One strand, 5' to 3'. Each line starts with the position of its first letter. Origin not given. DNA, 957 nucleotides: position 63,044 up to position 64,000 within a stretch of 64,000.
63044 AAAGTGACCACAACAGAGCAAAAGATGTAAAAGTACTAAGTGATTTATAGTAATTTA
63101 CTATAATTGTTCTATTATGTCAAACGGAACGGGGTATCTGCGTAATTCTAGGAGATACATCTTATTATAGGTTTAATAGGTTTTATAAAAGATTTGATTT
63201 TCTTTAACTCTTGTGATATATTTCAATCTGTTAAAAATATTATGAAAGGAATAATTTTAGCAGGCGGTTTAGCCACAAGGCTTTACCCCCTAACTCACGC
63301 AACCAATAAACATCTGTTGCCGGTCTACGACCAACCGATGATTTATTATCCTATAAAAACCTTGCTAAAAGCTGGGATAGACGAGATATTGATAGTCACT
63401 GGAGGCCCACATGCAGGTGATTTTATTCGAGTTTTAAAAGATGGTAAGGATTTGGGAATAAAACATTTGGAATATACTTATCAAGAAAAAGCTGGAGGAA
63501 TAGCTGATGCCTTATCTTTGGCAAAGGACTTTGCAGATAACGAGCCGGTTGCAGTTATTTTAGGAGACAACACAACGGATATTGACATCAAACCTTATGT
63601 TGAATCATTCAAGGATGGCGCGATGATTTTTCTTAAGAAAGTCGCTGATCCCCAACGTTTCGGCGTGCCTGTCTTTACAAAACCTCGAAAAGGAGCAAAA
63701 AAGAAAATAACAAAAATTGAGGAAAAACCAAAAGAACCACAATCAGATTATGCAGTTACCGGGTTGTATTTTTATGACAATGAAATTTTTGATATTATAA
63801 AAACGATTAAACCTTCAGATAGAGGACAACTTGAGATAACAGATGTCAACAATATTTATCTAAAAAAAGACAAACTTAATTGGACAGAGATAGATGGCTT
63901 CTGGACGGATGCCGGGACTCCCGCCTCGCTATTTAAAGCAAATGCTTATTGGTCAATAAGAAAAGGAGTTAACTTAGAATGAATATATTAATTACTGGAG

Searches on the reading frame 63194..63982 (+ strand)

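Call 73: search_protein_families(library=pfam, proteins=[window:63194-63982:+], max_evalue=0.001)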
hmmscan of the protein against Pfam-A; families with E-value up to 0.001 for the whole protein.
window:63194-63982:+ (262 aa): 2 families
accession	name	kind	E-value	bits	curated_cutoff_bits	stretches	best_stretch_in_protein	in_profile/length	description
PF00483.29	NTP_transferase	-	1.7e-54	185.4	21.2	1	18-251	1-240/245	Nucleotidyl transferase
PF12804.13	NTP_transf_3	-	2.2e-10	41.4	27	1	19-125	1-95/160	MobA-like NTP transferase domain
